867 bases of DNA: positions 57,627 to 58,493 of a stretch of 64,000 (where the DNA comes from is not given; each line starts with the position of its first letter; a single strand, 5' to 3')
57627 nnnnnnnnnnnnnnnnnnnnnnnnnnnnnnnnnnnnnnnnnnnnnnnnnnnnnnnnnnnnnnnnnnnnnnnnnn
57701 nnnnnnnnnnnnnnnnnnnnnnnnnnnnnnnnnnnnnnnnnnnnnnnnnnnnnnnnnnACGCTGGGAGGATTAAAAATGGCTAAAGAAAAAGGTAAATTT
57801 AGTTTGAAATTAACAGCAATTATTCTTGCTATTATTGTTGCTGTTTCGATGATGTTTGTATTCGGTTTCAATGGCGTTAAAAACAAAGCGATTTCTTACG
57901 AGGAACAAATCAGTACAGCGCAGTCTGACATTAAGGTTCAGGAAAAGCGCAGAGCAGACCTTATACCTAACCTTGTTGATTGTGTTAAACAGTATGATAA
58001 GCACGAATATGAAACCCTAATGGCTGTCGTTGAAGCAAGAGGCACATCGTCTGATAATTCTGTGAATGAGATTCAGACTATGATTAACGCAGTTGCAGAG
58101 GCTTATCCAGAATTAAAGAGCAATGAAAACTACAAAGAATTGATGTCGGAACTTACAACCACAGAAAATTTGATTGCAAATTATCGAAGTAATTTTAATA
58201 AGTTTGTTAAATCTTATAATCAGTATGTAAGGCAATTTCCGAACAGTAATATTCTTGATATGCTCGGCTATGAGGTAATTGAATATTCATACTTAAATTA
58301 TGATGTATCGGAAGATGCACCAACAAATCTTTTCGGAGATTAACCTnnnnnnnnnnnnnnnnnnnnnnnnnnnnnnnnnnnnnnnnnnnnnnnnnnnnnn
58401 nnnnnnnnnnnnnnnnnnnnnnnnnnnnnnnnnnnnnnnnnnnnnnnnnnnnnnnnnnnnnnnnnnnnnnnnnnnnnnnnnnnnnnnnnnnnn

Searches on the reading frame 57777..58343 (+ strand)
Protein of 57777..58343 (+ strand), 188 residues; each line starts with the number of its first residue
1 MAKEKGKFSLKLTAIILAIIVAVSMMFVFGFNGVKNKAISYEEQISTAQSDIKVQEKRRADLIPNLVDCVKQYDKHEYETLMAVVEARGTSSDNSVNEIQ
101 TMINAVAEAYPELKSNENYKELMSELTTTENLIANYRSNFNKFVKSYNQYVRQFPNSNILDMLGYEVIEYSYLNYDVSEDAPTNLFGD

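Call 16: search_protein_families(library=pfam, proteins=[window:57777-58343:+], max_evalue=0.001)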
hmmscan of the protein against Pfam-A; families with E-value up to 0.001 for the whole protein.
window:57777-58343:+ (188 aa): 1 family
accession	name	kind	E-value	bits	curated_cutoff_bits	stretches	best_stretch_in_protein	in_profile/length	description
PF04011.17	LemA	-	9.1e-34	116.9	26.2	1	49-172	2-136/149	LemA family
